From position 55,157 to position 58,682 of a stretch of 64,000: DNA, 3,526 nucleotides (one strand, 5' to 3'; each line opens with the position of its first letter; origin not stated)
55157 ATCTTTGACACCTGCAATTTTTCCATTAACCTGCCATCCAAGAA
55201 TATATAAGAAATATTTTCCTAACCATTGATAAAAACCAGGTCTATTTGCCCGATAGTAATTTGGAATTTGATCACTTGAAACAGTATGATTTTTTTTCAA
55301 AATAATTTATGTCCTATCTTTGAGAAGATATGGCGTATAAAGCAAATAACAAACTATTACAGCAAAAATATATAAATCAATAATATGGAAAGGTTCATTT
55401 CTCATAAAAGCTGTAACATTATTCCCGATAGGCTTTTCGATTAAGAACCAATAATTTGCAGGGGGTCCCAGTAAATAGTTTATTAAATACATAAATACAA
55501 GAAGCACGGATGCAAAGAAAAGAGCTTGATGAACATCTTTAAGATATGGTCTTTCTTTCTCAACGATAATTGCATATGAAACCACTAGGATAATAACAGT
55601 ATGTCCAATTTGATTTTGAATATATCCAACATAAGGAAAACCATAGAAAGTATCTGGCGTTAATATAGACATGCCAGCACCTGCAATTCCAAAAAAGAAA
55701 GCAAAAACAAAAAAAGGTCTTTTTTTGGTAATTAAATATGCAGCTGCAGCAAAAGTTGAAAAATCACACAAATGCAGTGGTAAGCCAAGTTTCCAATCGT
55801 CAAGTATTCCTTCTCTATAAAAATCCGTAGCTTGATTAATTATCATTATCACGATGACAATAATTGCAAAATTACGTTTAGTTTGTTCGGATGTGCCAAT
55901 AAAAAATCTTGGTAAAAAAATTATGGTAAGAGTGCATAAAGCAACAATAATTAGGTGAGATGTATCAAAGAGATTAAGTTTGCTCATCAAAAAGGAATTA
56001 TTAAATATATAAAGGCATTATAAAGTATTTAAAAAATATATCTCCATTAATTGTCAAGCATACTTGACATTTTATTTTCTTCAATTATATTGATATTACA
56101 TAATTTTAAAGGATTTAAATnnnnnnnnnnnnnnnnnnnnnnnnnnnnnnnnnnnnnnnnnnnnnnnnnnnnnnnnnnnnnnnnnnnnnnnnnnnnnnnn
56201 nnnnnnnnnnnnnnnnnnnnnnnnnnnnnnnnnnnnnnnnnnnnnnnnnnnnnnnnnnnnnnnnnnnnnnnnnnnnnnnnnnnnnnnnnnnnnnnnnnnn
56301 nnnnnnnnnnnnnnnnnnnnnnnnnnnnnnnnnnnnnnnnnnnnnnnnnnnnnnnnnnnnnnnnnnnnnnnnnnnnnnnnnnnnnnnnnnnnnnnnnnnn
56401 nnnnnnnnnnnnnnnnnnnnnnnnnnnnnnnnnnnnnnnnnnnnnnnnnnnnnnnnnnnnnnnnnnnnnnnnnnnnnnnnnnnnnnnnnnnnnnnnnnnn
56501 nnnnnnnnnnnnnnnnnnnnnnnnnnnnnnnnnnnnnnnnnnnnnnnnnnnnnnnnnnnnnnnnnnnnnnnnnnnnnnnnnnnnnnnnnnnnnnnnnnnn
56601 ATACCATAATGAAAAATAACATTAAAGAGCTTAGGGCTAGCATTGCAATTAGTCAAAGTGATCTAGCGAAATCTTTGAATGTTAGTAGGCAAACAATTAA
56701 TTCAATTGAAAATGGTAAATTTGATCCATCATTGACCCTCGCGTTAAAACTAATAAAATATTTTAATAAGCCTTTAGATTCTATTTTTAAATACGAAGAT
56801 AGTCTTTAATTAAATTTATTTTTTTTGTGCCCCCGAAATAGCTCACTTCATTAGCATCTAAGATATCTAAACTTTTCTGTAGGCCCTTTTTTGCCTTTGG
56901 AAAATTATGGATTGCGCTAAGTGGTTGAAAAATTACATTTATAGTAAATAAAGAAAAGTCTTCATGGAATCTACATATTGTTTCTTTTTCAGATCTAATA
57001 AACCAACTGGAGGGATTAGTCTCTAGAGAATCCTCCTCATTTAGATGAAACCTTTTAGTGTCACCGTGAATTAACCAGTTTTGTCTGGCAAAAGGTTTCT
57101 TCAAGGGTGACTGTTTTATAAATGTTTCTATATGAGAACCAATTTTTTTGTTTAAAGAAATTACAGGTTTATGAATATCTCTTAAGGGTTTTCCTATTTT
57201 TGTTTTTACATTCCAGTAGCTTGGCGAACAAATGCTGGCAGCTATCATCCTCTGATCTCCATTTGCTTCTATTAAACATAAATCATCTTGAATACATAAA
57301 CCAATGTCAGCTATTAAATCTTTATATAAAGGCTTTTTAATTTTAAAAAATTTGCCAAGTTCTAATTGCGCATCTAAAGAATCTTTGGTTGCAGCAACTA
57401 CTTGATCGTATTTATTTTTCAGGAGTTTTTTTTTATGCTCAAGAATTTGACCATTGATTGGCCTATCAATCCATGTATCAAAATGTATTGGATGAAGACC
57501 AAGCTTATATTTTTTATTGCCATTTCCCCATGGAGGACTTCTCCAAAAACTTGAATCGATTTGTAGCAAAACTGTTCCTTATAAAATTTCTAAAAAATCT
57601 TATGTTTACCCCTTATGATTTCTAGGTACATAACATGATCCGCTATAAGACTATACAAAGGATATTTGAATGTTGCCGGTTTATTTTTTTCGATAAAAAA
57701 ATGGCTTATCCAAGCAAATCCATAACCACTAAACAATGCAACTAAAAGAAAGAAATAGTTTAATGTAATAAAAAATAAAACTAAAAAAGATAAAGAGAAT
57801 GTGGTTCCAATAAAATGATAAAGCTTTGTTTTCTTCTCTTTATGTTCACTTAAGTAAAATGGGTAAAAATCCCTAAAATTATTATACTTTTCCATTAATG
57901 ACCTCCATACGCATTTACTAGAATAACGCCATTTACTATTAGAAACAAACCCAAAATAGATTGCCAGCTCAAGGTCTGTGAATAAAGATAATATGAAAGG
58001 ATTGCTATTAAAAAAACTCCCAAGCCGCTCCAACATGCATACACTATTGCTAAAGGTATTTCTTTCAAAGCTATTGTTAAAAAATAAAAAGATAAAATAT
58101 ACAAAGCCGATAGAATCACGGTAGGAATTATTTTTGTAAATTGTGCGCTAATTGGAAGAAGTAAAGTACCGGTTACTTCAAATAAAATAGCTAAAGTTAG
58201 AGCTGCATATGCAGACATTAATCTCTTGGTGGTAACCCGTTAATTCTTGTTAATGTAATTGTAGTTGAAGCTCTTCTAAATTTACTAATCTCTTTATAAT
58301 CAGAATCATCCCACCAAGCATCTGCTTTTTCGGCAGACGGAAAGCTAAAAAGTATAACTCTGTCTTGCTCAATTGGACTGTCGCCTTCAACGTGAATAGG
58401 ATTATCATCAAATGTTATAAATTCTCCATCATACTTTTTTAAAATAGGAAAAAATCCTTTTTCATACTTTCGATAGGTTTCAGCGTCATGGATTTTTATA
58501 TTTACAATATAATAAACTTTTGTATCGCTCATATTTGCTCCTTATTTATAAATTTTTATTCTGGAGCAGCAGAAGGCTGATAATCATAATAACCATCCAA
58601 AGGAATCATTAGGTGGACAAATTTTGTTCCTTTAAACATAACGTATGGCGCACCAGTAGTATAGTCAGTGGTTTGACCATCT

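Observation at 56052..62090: Candidate mini-regulon: one operator shared by a membrane-protein/XRE operon and a secreted M16 peptidase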

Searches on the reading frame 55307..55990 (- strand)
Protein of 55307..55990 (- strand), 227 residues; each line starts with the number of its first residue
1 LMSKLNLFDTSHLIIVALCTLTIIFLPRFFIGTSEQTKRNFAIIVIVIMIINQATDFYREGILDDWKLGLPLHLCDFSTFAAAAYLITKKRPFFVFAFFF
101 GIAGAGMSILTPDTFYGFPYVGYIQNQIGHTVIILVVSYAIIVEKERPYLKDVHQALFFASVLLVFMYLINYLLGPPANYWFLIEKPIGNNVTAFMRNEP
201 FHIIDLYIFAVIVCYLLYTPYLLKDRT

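Call 5: search_protein_families(library=pfam, proteins=[window:55307-55990:-], max_evalue=0.01)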
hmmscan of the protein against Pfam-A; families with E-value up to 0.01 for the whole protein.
window:55307-55990:- (227 aa): 1 family
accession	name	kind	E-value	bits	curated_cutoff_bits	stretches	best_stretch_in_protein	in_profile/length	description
PF14808.11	TMEM164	-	2.4e-35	122.5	25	1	7-218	1-217/217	TMEM164 family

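Call 7: search_protein_families(library=ncbifam, proteins=[window:55307-55990:-], max_evalue=0.01)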
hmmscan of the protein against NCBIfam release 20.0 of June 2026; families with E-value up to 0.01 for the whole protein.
window:55307-55990:- (227 aa): 1 family
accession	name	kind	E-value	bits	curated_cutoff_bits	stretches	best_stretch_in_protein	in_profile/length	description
TIGR02206.1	intg_mem_TP0381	subfamily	6.6e-60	202.2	75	1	4-222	2-219/222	TMEM164-related integral membrane acyltransferase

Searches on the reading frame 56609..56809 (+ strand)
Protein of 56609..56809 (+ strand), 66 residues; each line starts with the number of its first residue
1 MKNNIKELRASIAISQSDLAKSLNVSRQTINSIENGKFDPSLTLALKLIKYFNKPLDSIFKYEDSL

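Call 5: search_protein_families(library=pfam, proteins=[window:56609-56809:+], max_evalue=0.01)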
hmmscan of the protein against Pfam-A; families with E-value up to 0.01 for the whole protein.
window:56609-56809:+ (66 aa): 9 families
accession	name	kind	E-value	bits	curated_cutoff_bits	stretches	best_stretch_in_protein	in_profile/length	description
PF01381.28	HTH_3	-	1e-15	57.9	23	1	5-57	1-53/55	Helix-turn-helix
PF12844.13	HTH_19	-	2.9e-07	30.7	30.2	1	4-60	3-59/64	Helix-turn-helix domain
PF13443.12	HTH_26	-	1e-05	26.1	22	1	4-64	1-62/63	Cro/C1-type HTH DNA-binding domain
PF13560.12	HTH_31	-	3.1e-05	24.7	27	1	6-52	7-54/64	Helix-turn-helix domain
PF08279.18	HTH_11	-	0.00037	20.8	25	1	8-30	9-32/55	HTH domain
PF13413.12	HTH_25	-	0.00098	19.3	24.6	1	6-39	3-36/62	Helix-turn-helix domain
PF13412.12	HTH_24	-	0.0055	16.7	21.9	1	14-32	18-36/48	Winged helix-turn-helix DNA-binding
PF13744.12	HTH_37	-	0.0078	16.4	27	1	5-39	23-57/80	Helix-turn-helix domain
PF13545.12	HTH_Crp_2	-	0.0088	16.4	27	0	11-32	20-41/70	Crp-like helix-turn-helix domain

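Call 7: search_protein_families(library=ncbifam, proteins=[window:56609-56809:+], max_evalue=0.01)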
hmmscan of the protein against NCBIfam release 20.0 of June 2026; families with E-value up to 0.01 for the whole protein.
window:56609-56809:+ (66 aa): 18 families
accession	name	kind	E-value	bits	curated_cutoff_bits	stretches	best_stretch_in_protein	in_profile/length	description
TIGR03070.1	couple_hipB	subfamily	2.1e-09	37.2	71.65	1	4-53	6-55/58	type II toxin-antitoxin system Y4mF family antitoxin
NF003162.0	PRK04140.1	equivalog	6.3e-09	35.3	263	1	3-56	129-182/317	transcriptional regulator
TIGR00270.2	TIGR00270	equivalog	5.2e-08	32.8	110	1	3-53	78-128/159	multiprotein bridging factor aMBF1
NF041951.1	phage_RstR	subfamily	5.5e-08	33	80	1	2-63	4-65/108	RstR family transcriptional repressor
TIGR02607.1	antidote_HigA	equivalog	6.4e-07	29.1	47.7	1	11-54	18-61/81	HigA family addiction module antitoxin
NF052239.1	antitox_spr1629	equivalog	7.4e-07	28.6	335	1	3-53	5-55/377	spr1629 family repressor/antitoxin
NF041493.1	MobT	equivalog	7.1e-06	25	600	1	5-54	1-50/383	MobT family relaxase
TIGR03830.1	CxxCG_CxxCG_HTH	subfamily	1.6e-05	24.7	61.8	1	3-53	68-117/127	type II TA system antitoxin MqsA family protein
NF041265.1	NadS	equivalog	1.9e-05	24.9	60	1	4-47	34-76/94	NadS family protein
NF007408.0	PRK09943.1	equivalog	3.3e-05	23.5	211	1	3-62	10-69/185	HTH-type transcriptional regulator PuuR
NF041575.1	antitoxPezA_Strep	equivalog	0.00051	20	290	1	3-54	4-55/158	type II toxin-antitoxin system antitoxin PezA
NF007271.0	PRK09726.1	equivalog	0.00069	19.6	79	1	2-50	14-62/88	type II toxin-antitoxin system antitoxin HipB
TIGR02612.1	mob_myst_A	hypoth_equivalog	0.0007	19.5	122.6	1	5-44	30-69/150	mobile mystery protein A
NF047542.1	telomere_Tap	equivalog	0.00071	18.4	600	1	6-41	23-58/695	telomere-associated protein Tap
NF006015.0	PRK08154.1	subfamily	0.0013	17.9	204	1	3-64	33-94/314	anaerobic benzoate catabolism transcriptional regulator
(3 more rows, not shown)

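Call 38: search_solved_structures(query=window:56609-56809:+, max_evalue=0.001, show_alignments=2)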
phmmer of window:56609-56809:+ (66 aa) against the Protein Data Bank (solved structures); distinct sequences matched with E-value up to 0.001: 5.
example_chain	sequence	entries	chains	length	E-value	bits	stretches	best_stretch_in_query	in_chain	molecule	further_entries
1utx_A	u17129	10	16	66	3.9e-16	61.3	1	3-63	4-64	CYLR2 | cytolysin regulator 2 | PUTATIVE TRANSCRIPTION REGULATOR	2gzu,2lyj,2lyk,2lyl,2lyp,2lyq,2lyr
2xiu_A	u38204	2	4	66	7.3e-16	60.5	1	3-63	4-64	CYLR2 | CYLR2 SYNONYM CYTOLYSIN REPRESSOR 2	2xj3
9k3w_A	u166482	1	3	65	1.1e-15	59.9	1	2-63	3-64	Transcriptional regulator, PbsX family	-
8tac_A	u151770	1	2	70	5.8e-06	29.5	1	4-48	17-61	DBP48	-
2mez_A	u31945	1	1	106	0.0006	23.2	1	5-53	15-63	Multiprotein Bridging Factor (MBP-like)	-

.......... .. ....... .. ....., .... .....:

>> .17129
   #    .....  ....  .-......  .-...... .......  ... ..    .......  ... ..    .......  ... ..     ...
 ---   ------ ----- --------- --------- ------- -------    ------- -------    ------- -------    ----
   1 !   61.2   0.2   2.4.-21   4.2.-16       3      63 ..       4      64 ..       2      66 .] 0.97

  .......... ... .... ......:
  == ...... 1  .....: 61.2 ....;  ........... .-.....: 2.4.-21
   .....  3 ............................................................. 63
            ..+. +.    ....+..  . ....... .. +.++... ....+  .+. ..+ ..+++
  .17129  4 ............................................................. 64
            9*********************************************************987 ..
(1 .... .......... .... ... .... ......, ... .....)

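Call 47: search_dna_similar(query=window:56609-56809:+, collection=plasmids, mode=protein, max_evalue=1e-8, max_rows=30, rows=spread)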
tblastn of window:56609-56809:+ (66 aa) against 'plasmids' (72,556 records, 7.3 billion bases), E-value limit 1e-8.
Records with a match: 765; places in all: 847; records where one place covers at least 80% of the query: 755.
Best place of each record, by identity: 60-80% 5; <60% 760.
By first word of the organism name: Staphylococcus 295; Bacillus 237; Enterococcus 86; Clostridium 29; Priestia 25; Listeria 7; Streptomyces 7; Lactiplantibacillus 5; Paraclostridium 5; Halobacterium 5; and 38 more.
By predicted mobility (MOB-suite, as given by PLSDB): mobilizable 365; non-mobilizable 260; conjugative 140.
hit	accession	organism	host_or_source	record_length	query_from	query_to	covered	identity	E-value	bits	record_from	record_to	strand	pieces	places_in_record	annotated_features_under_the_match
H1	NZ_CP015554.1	Staphylococcus carnosus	cell culture,fermented sausage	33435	1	63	95%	58.7%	3e-16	77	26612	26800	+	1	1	helix-turn-helix transcriptional regulator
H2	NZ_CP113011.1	Staphylococcus aureus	environmental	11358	1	60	91%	56.7%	1e-14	72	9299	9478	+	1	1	helix-turn-helix transcriptional regulator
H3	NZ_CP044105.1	Staphylococcus aureus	Homo sapiens,clinical isolate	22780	1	60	91%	56.7%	1e-14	72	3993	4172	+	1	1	helix-turn-helix transcriptional regulator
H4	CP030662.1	Staphylococcus aureus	Homo sapiens,blood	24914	1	60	91%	56.7%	1e-14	72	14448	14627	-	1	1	transcriptional regulator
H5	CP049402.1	Staphylococcus aureus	Homo sapiens,blood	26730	1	60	91%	56.7%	1e-14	72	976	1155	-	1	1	helix-turn-helix transcriptional regulator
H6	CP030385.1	Staphylococcus aureus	Homo sapiens,blood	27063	1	60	91%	56.7%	1e-14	72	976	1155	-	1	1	transcriptional regulator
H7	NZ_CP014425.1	Staphylococcus aureus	Homo sapiens,throat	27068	1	60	91%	56.7%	1e-14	72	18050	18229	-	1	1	helix-turn-helix transcriptional regulator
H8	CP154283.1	Staphylococcus aureus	Homo sapiens,blood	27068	1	60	91%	56.7%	1e-14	72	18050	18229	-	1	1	helix-turn-helix transcriptional regulator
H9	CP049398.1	Staphylococcus aureus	Homo sapiens,blood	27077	1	60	91%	56.7%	1e-14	72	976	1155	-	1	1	helix-turn-helix transcriptional regulator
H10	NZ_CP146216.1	Staphylococcus aureus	Homo sapiens,Bacterial culture,Medical ...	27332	1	60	91%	56.7%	1e-14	72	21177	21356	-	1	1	helix-turn-helix transcriptional regulator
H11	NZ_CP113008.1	Staphylococcus aureus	environmental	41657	1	60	91%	56.7%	1e-14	72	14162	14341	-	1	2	helix-turn-helix transcriptional regulator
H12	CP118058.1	Enterococcus faecalis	Homo sapiens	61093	3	63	92%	55.7%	2e-13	69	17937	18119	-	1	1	cylR2: cytolysin regulator CylR2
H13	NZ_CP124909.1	Enterococcus faecalis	Homo sapiens,urine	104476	3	63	92%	55.7%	2e-13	69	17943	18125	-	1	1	cylR2: cytolysin regulator CylR2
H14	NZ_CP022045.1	Bacillus anthracis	Environment,Colorado Serum Co., Anthrax ...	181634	1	63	95%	52.4%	7e-11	62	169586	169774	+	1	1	helix-turn-helix transcriptional regulator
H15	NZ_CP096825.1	Bacillus anthracis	tissue sample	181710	1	63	95%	52.4%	7e-11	62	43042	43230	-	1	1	helix-turn-helix transcriptional regulator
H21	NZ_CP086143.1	Clostridium estertheticum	bovine,single colony,feces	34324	1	64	97%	46.9%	5e-12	65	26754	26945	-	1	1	helix-turn-helix transcriptional regulator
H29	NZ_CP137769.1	Bacillus cereus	Passiflora edulis Sims,Pure ...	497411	1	64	97%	39.1%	6e-10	59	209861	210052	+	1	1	helix-turn-helix transcriptional regulator | DUF3796 domain-containing protein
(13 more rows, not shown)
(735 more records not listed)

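Call 48: get_annotated_region(hit=H12, flank=450)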
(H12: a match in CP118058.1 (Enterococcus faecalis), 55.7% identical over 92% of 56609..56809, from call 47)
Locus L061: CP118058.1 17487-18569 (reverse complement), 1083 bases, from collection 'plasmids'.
description: Enterococcus faecalis strain VSI36 plasmid pEfVSI36_1, complete sequence
organism: Enterococcus faecalis (NCBI taxid 1351)
taxonomy: Bacteria; Bacillota; Bacilli; Lactobacillales; Enterococcaceae; Enterococcus; Enterococcus faecalis
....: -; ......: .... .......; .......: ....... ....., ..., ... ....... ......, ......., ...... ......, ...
typing (MOB-suite, as given by PLSDB): mobilizable; replicon rep_cluster_992; relaxase MOBC
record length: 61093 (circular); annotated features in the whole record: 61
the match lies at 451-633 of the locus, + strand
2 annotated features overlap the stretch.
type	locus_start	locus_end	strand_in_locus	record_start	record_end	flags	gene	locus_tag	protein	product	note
CDS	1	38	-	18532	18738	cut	cylL-L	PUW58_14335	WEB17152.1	lanthipeptide cytolysin subunit CylL-L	-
CDS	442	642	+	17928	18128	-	cylR2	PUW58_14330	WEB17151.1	cytolysin regulator CylR2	-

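Call 49: get_annotated_region(hit=H1, flank=2500)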
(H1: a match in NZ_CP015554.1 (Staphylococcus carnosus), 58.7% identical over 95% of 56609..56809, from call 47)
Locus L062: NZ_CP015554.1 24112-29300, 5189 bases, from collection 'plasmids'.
description: Staphylococcus carnosus strain TMW 2.1596 plasmid pl21596-1, complete sequence
organism: Staphylococcus carnosus (NCBI taxid 1281)
taxonomy: Bacteria; Bacillota; Bacilli; Bacillales; Staphylococcaceae; Staphylococcus; Staphylococcus carnosus
host: -; source: cell culture,fermented sausage; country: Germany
typing (MOB-suite, as given by PLSDB): non-mobilizable; replicon rep_cluster_1017,rep_cluster_1110,rep_cluster_1110,rep_cluster_1986
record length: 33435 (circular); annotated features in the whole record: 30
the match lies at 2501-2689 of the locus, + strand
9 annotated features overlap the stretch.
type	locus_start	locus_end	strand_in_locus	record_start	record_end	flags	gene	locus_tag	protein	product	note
CDS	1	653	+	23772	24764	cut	-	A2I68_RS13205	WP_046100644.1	replication initiator protein A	-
CDS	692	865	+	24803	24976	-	-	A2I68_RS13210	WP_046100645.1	protein rep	-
CDS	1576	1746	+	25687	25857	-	-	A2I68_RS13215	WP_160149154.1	hypothetical protein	-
CDS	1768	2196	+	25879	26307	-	-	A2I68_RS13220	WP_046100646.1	Hsp20/alpha crystallin family protein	-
CDS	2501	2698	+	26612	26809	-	-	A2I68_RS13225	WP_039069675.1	helix-turn-helix transcriptional regulator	-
CDS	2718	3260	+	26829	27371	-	def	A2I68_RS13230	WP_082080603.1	peptide deformylase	GO:0036211 - protein modification process [Evidence IEA]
CDS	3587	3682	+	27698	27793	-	-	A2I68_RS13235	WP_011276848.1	type I toxin-antitoxin system Fst family toxin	-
CDS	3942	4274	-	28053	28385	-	-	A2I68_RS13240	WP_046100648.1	hypothetical protein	-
CDS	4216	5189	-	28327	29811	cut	-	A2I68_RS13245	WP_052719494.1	retron Ec67 family RNA-directed DNA polymerase/endonuclease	-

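Call 66: get_annotated_region(hit=H2, flank=1500)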
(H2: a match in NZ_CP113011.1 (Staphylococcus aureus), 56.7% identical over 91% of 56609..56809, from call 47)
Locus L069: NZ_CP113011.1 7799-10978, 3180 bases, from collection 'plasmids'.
description: Staphylococcus aureus strain Zed plasmid unnamed1
organism: Staphylococcus aureus (NCBI taxid 1280)
taxonomy: Bacteria; Bacillota; Bacilli; Bacillales; Staphylococcaceae; Staphylococcus; Staphylococcus aureus
host: -; source: environmental; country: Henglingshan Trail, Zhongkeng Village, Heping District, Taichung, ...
typing (MOB-suite, as given by PLSDB): non-mobilizable
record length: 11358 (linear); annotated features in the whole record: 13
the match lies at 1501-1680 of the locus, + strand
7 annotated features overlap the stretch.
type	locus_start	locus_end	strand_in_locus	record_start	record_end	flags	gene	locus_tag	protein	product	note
CDS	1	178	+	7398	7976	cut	-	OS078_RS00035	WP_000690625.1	recombinase family protein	GO:0006310 - DNA recombination [Evidence IEA]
CDS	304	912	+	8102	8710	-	-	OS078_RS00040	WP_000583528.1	recombinase family protein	GO:0006310 - DNA recombination [Evidence IEA]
CDS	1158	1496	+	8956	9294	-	-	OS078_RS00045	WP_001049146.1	hypothetical protein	-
CDS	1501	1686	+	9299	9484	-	-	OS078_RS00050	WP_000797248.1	helix-turn-helix transcriptional regulator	-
predicted_resistance_gene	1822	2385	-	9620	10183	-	qacR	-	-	multidrug-binding transcriptional regulator QacR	predicted by amrfinderplus; class QUATERNARY AMMONIUM; identity 100.0%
CDS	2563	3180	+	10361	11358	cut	-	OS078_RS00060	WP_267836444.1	MFS transporter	GO:0055085 - transmembrane transport [Evidence IEA]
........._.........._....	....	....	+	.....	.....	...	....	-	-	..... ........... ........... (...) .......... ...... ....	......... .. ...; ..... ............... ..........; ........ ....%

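Call 67: get_annotated_region(hit=H21, flank=1500)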
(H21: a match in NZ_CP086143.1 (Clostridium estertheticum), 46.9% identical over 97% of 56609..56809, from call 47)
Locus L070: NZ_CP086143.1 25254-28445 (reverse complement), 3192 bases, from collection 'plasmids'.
description: Clostridium estertheticum strain CF016 plasmid pCF016-34, complete sequence
organism: Clostridium estertheticum (NCBI taxid 238834)
taxonomy: Bacteria; Bacillota; Clostridia; Eubacteriales; Clostridiaceae; Clostridium; Clostridium estertheticum
host: -; source: bovine,single colony,feces; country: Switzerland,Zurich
typing (MOB-suite, as given by PLSDB): non-mobilizable
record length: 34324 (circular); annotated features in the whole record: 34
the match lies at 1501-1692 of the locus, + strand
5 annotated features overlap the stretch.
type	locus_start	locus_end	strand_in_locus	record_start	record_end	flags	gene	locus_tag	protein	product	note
CDS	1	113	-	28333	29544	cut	-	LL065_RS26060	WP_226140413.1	DUF262 domain-containing protein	-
CDS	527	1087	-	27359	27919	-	-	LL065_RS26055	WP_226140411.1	hypothetical protein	-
CDS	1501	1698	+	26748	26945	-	-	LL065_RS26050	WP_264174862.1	helix-turn-helix transcriptional regulator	-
CDS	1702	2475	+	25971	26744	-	-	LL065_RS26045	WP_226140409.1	DUF2178 domain-containing protein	-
CDS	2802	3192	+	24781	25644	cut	-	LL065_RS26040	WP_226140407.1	glucosaminidase domain-containing protein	-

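Call 68: get_annotated_region(hit=H29, flank=1500)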
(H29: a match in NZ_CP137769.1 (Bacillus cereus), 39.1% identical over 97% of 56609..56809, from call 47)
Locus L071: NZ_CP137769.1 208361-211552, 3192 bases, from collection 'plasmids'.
description: Bacillus cereus strain GUCC 3 plasmid plas2, complete sequence
organism: Bacillus cereus (NCBI taxid 1396)
taxonomy: Bacteria; Bacillota; Bacilli; Bacillales; Bacillaceae; Bacillus; Bacillus cereus
host: -; source: Passiflora edulis Sims,Pure culture,leaves; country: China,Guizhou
typing (MOB-suite, as given by PLSDB): non-mobilizable; replicon rep_cluster_125; mating-pair formation MPF_T
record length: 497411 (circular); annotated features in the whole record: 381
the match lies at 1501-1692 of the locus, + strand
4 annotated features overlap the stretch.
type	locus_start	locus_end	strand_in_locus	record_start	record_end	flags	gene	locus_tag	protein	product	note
CDS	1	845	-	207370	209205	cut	-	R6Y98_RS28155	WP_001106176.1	DNA/RNA helicase domain-containing protein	-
CDS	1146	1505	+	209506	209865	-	-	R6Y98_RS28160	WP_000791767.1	DUF3796 domain-containing protein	-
CDS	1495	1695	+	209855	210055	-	-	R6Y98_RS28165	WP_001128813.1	helix-turn-helix transcriptional regulator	-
CDS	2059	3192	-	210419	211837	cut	-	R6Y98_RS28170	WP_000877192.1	right-handed parallel beta-helix repeat-containing protein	-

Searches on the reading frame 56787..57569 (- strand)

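Call 5: search_protein_families(library=pfam, proteins=[window:56787-57569:-], max_evalue=0.01)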
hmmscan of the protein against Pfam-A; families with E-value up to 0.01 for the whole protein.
window:56787-57569:- (260 aa): 1 family
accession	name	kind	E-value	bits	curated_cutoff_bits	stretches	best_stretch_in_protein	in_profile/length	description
PF11927.14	HODM_asu-like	-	1.5e-26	93.8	25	1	82-244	90-262/273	Haem-dependent oxidative N-demethylase, alpha subunit-like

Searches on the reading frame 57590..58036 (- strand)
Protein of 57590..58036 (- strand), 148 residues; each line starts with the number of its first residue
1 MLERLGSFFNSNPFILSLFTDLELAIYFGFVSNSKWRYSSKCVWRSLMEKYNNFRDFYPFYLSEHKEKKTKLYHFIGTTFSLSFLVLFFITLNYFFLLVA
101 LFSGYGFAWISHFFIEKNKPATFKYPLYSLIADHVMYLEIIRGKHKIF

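Call 5: search_protein_families(library=pfam, proteins=[window:57590-58036:-], max_evalue=0.01)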
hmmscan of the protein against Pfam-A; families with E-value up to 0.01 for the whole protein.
window:57590-58036:- (148 aa): 1 family
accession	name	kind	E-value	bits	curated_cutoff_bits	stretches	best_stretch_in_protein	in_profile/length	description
PF06127.16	Mpo1-like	-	3.1e-34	117.4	24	1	51-144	1-94/95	2-hydroxy-palmitic acid dioxygenase Mpo1-like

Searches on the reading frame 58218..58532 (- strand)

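Call 5: search_protein_families(library=pfam, proteins=[window:58218-58532:-], max_evalue=0.01)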
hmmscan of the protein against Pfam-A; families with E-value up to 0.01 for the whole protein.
window:58218-58532:- (104 aa): 1 family
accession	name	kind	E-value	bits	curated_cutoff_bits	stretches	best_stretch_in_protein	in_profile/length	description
PF07045.17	DUF1330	-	8.1e-22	77.9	23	1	5-99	1-93/94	Domain of unknown function (DUF1330)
